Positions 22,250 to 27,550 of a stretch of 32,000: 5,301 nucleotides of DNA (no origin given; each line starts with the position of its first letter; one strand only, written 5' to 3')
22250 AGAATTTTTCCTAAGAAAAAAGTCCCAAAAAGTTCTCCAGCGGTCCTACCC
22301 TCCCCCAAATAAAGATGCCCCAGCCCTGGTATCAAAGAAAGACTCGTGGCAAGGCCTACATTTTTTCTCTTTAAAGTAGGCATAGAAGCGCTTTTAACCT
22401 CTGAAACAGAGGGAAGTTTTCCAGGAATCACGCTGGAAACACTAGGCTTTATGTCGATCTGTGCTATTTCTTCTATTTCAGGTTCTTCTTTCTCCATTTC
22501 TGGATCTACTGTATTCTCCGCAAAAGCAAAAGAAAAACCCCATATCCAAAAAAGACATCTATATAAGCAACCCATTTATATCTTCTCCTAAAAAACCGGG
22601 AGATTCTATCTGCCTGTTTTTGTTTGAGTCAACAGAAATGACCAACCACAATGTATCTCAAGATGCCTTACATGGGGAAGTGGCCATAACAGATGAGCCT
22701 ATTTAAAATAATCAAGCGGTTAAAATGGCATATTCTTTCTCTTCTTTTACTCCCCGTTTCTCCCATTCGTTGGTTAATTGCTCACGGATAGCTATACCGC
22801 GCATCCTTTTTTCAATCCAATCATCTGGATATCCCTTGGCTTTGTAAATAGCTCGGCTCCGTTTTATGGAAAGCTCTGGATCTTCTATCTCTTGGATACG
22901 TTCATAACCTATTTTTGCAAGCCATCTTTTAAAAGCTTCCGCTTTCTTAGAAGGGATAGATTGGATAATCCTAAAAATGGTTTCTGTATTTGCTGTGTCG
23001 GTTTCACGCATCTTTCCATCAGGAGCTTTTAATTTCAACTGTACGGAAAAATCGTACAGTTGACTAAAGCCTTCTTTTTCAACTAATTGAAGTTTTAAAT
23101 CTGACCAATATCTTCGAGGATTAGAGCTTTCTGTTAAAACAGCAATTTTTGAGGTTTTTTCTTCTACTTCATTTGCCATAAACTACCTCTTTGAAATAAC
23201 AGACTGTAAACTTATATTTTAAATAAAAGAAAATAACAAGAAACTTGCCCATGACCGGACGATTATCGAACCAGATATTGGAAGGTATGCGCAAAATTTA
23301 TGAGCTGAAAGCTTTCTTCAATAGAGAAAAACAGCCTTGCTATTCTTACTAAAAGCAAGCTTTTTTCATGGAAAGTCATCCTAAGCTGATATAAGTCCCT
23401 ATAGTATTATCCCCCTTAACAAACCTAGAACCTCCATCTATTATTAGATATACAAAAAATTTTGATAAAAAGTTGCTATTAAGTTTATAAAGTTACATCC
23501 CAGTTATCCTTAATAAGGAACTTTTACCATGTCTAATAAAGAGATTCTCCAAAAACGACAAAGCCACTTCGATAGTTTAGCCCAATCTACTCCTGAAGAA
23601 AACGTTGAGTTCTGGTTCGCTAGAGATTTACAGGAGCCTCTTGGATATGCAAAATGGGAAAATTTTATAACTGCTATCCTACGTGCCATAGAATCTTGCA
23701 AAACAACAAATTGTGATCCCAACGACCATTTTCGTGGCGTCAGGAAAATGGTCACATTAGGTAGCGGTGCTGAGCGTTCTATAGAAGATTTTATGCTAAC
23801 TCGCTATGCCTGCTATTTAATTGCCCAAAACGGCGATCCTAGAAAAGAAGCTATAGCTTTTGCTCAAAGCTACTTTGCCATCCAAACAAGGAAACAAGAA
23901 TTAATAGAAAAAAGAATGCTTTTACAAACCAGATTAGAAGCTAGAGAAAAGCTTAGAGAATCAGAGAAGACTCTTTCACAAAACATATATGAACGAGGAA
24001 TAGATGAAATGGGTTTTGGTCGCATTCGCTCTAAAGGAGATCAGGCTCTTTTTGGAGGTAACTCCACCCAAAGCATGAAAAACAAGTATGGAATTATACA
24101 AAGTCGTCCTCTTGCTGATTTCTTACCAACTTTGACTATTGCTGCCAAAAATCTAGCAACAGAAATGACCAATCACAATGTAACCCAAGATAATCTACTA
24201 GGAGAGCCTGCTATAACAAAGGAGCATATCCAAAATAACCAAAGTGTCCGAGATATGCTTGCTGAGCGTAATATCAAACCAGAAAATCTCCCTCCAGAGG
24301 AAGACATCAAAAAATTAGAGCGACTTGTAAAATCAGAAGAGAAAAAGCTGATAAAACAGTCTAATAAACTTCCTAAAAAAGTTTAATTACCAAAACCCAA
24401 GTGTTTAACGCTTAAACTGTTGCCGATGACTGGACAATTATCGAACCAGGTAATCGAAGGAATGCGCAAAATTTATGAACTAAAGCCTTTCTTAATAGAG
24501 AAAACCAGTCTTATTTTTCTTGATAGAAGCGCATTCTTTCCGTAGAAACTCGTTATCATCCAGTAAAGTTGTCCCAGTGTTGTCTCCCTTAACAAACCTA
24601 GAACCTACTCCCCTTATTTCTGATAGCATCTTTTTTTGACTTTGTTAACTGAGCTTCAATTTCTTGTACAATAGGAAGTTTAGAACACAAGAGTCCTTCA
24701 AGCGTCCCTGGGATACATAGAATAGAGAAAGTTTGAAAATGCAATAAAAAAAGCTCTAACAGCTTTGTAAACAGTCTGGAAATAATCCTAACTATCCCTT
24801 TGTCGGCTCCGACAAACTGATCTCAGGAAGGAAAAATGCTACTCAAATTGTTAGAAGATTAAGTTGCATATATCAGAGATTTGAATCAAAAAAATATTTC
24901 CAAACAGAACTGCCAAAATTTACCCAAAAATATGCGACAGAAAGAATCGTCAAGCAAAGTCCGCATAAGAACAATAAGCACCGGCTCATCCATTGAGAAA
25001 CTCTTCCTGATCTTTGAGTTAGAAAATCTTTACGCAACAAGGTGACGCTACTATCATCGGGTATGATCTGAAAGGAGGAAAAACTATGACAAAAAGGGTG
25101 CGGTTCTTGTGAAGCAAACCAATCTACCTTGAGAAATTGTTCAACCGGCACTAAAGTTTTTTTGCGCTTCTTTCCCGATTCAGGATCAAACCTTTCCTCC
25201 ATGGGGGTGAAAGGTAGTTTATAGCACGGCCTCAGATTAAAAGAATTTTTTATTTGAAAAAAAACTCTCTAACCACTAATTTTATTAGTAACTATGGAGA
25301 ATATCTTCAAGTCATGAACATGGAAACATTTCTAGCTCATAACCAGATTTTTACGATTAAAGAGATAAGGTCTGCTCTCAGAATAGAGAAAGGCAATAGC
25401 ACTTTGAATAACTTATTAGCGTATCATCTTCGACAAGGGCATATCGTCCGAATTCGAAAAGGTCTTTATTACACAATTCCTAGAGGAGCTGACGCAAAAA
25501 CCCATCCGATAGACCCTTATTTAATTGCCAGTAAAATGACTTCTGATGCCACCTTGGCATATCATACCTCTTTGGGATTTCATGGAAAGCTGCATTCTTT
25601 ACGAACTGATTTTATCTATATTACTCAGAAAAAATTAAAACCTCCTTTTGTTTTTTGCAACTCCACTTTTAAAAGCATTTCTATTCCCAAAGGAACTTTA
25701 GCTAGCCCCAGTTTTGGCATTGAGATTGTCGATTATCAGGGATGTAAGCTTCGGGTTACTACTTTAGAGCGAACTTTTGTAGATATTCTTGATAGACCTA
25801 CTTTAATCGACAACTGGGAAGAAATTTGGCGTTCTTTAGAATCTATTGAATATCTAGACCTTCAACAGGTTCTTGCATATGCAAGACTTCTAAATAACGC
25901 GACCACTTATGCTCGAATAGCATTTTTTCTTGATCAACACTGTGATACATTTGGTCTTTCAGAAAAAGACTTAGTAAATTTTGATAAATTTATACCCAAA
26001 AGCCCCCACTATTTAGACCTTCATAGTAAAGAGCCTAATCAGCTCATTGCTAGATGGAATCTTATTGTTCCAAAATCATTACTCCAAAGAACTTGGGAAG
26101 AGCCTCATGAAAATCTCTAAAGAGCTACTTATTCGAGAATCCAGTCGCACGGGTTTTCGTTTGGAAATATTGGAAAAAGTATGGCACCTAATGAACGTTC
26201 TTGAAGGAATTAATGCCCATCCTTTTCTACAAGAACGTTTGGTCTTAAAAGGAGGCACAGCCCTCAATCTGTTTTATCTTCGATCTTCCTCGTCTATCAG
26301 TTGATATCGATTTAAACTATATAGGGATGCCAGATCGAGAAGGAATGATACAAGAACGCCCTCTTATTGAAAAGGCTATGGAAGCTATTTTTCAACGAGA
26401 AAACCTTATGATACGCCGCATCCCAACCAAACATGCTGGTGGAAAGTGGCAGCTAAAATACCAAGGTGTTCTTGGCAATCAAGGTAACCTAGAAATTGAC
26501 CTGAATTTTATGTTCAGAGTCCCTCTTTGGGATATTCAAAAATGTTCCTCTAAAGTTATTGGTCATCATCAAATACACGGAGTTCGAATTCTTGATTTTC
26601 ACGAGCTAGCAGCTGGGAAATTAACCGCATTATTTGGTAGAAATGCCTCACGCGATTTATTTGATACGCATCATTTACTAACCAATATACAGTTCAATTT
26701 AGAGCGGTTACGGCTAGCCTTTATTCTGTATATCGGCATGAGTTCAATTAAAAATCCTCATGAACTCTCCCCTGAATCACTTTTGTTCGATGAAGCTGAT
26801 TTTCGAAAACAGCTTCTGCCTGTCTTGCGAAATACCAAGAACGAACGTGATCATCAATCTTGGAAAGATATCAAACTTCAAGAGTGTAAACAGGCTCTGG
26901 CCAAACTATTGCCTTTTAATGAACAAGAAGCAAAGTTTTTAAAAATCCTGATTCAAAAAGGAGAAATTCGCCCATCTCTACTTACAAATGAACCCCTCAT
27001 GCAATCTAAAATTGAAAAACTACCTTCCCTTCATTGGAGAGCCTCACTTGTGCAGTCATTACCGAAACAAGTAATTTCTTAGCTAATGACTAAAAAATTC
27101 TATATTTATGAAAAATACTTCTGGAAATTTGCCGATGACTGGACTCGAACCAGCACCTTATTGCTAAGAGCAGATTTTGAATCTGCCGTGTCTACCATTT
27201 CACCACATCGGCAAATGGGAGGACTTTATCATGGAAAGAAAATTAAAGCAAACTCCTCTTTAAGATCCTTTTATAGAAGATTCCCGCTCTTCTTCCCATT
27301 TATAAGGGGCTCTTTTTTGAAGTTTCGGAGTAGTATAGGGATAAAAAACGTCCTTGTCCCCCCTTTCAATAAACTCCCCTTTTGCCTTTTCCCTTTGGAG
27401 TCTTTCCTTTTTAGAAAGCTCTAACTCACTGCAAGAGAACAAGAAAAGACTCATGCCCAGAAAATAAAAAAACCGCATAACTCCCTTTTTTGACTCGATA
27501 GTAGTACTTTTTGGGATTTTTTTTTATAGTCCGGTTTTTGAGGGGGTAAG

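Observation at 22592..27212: Degraded, integrase-less island stacked against tRNA-Leu(CAA), with three copies of the tRNA 3' end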

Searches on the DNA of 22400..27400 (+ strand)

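Call 9: search_rna_families(source=window, start=22400, end=27400, threshold=evalue, max_evalue=5, show_alignments=3)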
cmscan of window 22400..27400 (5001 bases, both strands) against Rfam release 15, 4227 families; matches with E-value up to 5: 4.
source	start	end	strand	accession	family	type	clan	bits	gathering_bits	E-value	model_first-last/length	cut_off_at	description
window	27130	27212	-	RF00005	tRNA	Gene; tRNA;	CL00001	59.2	29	2.2e-11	1-71/71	no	tRNA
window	26532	26607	-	RF00093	SNORD18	Gene; snRNA; snoRNA; CD-box;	CL00047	20.9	41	2.2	1-71/71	no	Small nucleolar RNA SNORD18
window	25832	25878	+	RF04347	Plastid-ccsA-ndhD-2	Cis-reg;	-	20.6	51.5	1.8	1-53/53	no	Plastid-ccsA-ndhD-2 3UTR RNA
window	26643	26738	-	RF01420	snoR113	Gene; snRNA; snoRNA; CD-box;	-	17.4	47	5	1-103/103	no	Small nucleolar RNA snoR113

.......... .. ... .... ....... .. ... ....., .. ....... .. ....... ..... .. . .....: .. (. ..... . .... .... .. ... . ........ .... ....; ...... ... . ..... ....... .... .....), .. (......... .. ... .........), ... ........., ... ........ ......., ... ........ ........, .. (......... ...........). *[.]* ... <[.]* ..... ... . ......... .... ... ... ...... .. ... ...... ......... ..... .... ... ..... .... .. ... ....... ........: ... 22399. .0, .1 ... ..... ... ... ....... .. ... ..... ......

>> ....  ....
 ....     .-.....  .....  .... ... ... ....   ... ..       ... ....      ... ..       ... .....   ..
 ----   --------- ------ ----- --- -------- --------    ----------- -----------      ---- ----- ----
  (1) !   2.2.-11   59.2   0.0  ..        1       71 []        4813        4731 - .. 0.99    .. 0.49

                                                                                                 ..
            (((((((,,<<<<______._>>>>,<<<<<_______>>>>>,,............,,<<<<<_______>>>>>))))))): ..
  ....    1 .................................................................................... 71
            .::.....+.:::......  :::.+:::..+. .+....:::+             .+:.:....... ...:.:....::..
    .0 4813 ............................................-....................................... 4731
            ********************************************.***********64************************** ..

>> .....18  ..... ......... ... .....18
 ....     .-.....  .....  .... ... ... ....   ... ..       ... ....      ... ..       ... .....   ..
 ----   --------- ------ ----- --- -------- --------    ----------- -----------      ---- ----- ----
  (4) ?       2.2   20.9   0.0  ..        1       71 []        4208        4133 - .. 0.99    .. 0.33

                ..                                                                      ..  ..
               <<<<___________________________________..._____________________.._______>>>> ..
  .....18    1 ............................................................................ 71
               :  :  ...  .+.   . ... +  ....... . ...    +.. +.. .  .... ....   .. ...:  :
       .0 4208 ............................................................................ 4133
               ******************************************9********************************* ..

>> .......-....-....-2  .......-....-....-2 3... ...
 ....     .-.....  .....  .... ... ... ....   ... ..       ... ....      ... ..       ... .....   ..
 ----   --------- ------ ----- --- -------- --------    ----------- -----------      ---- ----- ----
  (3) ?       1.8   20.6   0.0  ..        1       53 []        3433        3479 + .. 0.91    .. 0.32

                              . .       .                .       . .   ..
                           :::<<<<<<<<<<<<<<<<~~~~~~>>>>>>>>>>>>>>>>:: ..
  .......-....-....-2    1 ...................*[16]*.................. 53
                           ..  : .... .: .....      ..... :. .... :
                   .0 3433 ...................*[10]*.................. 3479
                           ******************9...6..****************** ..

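Call 16: search_dna_similar(query=window:22576-27128:+, collection=plasmids, mode=distant, max_rows=15)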
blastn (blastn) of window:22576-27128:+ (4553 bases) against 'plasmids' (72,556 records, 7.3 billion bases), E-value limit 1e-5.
Records with a match: 16; places in all: 16; records where one place covers at least 80% of the query: 0.
Best place of each record, by identity: 80-90% 1; 60-80% 15.
By first word of the organism name: Bernardetia 4; Chondrinema 4; Streptococcus 3; Candidatus 2; Haliscomenobacter 2; Flammeovirgaceae 1.
By predicted mobility (MOB-suite, as given by PLSDB): non-mobilizable 15; mobilizable 1.
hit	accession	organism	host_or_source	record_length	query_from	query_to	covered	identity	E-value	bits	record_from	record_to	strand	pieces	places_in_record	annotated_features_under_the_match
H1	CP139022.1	Flammeovirgaceae bacterium SG7u.111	Seagrass,tissue sample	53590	1148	1607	10%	68.0%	1e-33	154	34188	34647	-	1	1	dinD: DNA damage-inducible protein D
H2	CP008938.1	Candidatus Paracaedimonas acanthamoebae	Acanthamoeba polyphaga HN-3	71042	140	562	9%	71.0%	7e-48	201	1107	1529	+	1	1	phage antirepressor protein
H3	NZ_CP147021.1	Bernardetia sp. ABR2-2B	grean alga,grean algae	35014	1023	1340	7%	71.0%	3e-28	136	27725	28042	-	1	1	dinD: DNA damage-inducible protein D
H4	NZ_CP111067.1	Chondrinema litorale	Seaweed,red alga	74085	1211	1505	6%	72.7%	3e-34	157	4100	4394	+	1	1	dinD: DNA damage-inducible protein D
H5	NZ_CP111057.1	Chondrinema litorale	Seaweed,red alga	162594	1149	1337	4%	71.4%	7e-17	99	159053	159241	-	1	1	dinD: DNA damage-inducible protein D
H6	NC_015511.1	Haliscomenobacter hydrossis DSM 1100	activated sludge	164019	297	463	4%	71.9%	3e-14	91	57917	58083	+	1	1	Bro-N domain-containing protein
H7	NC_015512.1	Haliscomenobacter hydrossis DSM 1100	activated sludge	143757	300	463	4%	71.3%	1e-12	85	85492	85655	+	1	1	Bro-N domain-containing protein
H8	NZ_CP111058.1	Chondrinema litorale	Seaweed,red alga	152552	1189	1342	3%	74.0%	7e-17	99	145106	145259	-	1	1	dinD: DNA damage-inducible protein D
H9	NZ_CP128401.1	Candidatus Chlorohelix allophototropha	Single colony of Candidatus Chlorohelix ...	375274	297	454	3%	71.1%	3e-9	73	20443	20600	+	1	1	Bro-N domain-containing protein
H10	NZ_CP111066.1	Chondrinema litorale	Seaweed,red alga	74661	1210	1342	3%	78.2%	4e-20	110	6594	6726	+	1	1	dinD: DNA damage-inducible protein D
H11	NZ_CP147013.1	Bernardetia sp. MNP-M8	grean alga,grean algae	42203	1210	1342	3%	76.7%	2e-17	101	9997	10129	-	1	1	dinD: DNA damage-inducible protein D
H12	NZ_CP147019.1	Bernardetia sp. Wsw4-3y2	Red alga,Red algae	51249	1210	1342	3%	76.7%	2e-17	101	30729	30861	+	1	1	dinD: DNA damage-inducible protein D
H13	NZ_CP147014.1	Bernardetia sp. MNP-M8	grean alga,grean algae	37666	1210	1337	3%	72.7%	3e-9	74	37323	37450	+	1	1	none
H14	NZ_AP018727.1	Streptococcus dysgalactiae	Seriola dumerili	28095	1210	1328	3%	75.6%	1e-12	85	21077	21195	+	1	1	dinD: DNA damage-inducible protein D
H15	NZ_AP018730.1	Streptococcus dysgalactiae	Seriola dumerili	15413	1210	1328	3%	75.6%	1e-12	85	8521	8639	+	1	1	dinD: DNA damage-inducible protein D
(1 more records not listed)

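Call 17: search_dna_similar(query=window:22576-27128:+, collection=phages, mode=distant, max_rows=15)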
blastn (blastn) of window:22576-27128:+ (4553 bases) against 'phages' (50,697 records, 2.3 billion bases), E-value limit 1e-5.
Records with a match: 13; places in all: 13; records where one place covers at least 80% of the query: 0.
Best place of each record, by identity: 80-90% 1; 60-80% 12.
By first word of the organism name: Streptococcus 7; Bacteriophage 5; Akkermansia 1.
By host as written in the record: - 5; Akkermansia muciniphila 1; Streptococcus marmotae HTS5 1; Streptococcus uberis Ab71 1; Streptococcus agalactiae CCUG_17336 1; Streptococcus pasteurianus AL101002 1; Streptococcus canis FSL_Z3-227 1; Streptococcus parasanguinis POW10 1; and 1 more.
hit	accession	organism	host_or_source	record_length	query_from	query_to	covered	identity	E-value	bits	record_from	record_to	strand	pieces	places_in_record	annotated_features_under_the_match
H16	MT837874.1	Bacteriophage sp.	human fecal samples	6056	1149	1759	13%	70.3%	2e-69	271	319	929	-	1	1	record has no annotation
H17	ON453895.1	Akkermansia phage Chantilly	Akkermansia muciniphila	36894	1211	1786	13%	70.2%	2e-61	245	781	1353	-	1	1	DNA-damage-inducible protein D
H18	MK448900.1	Streptococcus phage Javan290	Streptococcus marmotae HTS5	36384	1150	1606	10%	72.8%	5e-63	251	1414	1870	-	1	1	DNA-damage-inducible protein D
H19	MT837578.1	Bacteriophage sp.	human fecal samples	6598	1116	1312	4%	72.6%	9e-22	113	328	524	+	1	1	record has no annotation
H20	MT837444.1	Bacteriophage sp.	human fecal samples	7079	1152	1312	4%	71.4%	5e-13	84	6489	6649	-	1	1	record has no annotation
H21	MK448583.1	Streptococcus satellite phage Javan622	Streptococcus uberis Ab71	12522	1211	1328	3%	77.1%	3e-15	92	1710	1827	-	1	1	DNA-damage-inducible protein D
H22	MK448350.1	Streptococcus satellite phage Javan19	Streptococcus agalactiae CCUG_17336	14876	1210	1328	3%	75.6%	5e-13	85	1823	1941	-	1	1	DNA-damage-inducible protein D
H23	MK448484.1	Streptococcus satellite phage Javan416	Streptococcus pasteurianus AL101002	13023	1206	1324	3%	75.6%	5e-13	85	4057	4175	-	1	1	DNA-damage-inducible protein D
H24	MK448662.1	Streptococcus satellite phage Javan97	Streptococcus canis FSL_Z3-227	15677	1210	1328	3%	75.6%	5e-13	85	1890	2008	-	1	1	DNA-damage-inducible protein D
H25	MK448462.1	Streptococcus satellite phage Javan379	Streptococcus parasanguinis POW10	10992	1221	1328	2%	75.9%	2e-11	79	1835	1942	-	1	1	DNA-damage-inducible protein D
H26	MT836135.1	Bacteriophage sp.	human fecal samples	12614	1206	1313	2%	75.0%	8e-10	74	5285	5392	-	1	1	record has no annotation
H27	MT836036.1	Bacteriophage sp.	human fecal samples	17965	1227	1312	2%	75.6%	5e-6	62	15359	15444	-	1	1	record has no annotation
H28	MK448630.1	Streptococcus satellite phage Javan743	Streptococcus pneumoniae Ala263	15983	1211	1273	1%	85.7%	8e-10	74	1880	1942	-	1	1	DNA-damage-inducible protein D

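Call 67: search_dna_similar(query=window:23245-23450:+, collection=phages, mode=distant, max_evalue=1, max_rows=10)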
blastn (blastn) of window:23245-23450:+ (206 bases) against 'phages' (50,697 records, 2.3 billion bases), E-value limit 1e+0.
No match.

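Call 68: search_dna_similar(query=window:23245-23450:+, collection=plasmids, mode=distant, max_evalue=1, max_rows=10)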
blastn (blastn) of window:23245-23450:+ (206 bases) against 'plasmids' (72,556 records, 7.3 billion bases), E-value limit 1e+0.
Records with a match: 1; places in all: 1; records where one place covers at least 80% of the query: 0.
Best place of each record, by identity: 80-90% 1.
By first word of the organism name: Bacillus 1.
By predicted mobility (MOB-suite, as given by PLSDB): mobilizable 1.
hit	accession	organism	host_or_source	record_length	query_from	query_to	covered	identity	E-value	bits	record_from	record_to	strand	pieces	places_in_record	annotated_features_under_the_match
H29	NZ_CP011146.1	Bacillus cereus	fried eel (fish)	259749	148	183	17%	87.2%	2e-1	43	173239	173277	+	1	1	none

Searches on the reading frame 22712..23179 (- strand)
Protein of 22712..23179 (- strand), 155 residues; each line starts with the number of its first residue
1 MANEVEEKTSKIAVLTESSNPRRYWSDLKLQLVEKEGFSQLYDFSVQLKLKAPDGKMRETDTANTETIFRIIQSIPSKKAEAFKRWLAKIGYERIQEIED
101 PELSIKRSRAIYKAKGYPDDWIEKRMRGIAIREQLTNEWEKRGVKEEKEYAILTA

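Call 8: search_protein_families(library=pfam, proteins=[window:22712-23179:-], max_evalue=0.01)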
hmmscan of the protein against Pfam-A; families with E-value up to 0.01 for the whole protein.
window:22712-23179:- (155 aa): 1 family
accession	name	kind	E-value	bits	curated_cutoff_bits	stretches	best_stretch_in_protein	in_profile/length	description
PF02498.22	Bro-N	-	6.6e-06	27.1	25.6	1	33-88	36-91/96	BRO family, N-terminal domain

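Call 61: search_protein_families(library=padloc, proteins=[window:22712-23179:-], max_evalue=0.001)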
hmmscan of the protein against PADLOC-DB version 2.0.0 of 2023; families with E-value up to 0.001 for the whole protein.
window:22712-23179:- (155 aa): 2 families
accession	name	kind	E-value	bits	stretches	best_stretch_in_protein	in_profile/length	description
PDLC04920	PDC-S13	-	7.1e-66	220.4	1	12-154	34-174/286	-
PDLC04841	PDC-S04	-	3.2e-12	44.7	1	18-89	43-112/292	-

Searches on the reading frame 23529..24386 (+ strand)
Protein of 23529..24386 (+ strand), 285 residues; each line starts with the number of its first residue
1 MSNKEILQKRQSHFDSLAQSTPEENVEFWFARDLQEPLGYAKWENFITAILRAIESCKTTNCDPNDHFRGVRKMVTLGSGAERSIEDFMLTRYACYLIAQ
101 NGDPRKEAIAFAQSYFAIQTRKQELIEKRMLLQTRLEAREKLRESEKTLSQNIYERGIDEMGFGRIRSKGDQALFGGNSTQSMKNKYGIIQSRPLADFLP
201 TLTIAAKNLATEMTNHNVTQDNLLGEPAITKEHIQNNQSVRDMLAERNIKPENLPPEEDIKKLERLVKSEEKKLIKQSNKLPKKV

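Call 8: search_protein_families(library=pfam, proteins=[window:23529-24386:+], max_evalue=0.01)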
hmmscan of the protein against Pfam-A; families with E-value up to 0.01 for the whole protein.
window:23529-24386:+ (285 aa): 1 family
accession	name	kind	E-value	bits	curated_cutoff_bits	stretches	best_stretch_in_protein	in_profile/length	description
PF02498.22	Bro-N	-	3.3e-10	40.9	25.6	1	23-110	7-86/96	BRO family, N-terminal domain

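Call 13: find_encoding_contigs(protein=window:23529-24386:+, flank=10000, max_places=6)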
Protein window:23529-24386:+ (285 aa): no gene with exactly this product is on record in the collection.

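Call 41: find_homologous_proteins(query=window:23529-24386:+, max_evalue=1e-40)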
Query window:23529-24386:+ (285 aa): 8000 proteins with E <= 1e-40 among 8000 candidates; the best 120 are listed.
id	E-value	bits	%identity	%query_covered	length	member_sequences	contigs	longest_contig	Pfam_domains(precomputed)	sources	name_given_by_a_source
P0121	7.7e-179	611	96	100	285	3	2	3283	PF02498.23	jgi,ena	-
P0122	6.5e-159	545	86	99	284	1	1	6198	PF02498.23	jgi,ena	jgi:DNA-damage-inducible protein D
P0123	7.2e-159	545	86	99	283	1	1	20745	PF02498.23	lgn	-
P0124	8.9e-159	545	86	100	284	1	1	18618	PF02498.23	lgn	-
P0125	2.2e-158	544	85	99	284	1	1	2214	PF02498.23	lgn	-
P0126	5.1e-158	542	86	99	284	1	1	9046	PF02498.23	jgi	jgi:DNA-damage-inducible protein D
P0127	5.5e-158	542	85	99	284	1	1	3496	PF02498.23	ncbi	-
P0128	1.3e-157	541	85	99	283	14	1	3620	PF02498.23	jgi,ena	-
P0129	2.0e-157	540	85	99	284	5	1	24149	PF02498.23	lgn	-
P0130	3.1e-157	540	85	99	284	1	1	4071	PF02498.23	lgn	-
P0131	3.6e-157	540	85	99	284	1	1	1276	PF02498.23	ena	-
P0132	3.7e-157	540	85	99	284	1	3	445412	PF02498.23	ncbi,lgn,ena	-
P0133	5.4e-157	539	83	99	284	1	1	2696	PF02498.23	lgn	-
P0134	7.6e-157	539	86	99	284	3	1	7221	PF02498.23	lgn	-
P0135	1.2e-156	538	85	99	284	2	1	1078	PF02498.23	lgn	-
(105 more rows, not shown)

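Call 42: find_encoding_contigs(protein=P0121, flank=10000, max_places=4)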
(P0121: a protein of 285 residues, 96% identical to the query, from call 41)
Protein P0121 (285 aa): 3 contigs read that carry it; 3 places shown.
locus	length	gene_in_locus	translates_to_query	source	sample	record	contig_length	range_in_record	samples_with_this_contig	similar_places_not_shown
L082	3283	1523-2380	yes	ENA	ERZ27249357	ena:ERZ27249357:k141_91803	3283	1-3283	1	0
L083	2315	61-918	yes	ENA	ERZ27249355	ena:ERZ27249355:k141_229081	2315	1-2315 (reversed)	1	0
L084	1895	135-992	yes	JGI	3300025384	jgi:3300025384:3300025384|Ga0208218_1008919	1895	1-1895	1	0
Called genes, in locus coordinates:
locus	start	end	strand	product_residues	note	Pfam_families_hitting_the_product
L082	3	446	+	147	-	?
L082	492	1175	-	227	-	PF05050:Methyltransf_21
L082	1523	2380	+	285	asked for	PF02498:Bro-N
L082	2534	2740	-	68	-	-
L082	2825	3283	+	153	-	?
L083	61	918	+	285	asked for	PF02498:Bro-N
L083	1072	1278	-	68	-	-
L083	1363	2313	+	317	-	?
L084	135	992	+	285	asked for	PF02498:Bro-N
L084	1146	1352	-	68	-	-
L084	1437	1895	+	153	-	?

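Call 61: search_protein_families(library=padloc, proteins=[window:23529-24386:+], max_evalue=0.001)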
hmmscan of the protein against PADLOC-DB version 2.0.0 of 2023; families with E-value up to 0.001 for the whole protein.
window:23529-24386:+ (285 aa): 5 families
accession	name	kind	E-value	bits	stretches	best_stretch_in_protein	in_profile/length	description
PDLC04919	PDC-S13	-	6.8e-117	387.7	1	1-279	1-278/281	-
PDLC03083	Specificity_I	-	2e-46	156.5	1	25-284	16-279/717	Type I specificity subunit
PDLC04871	PDC-S05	-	5.5e-27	92.8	1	1-130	1-129/468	-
PDLC04918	PDC-S13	-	1.3e-17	62.6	2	12-79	10-77/214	-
PDLC03828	ZacA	-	0.00051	17.7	0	140-190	13-63/396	-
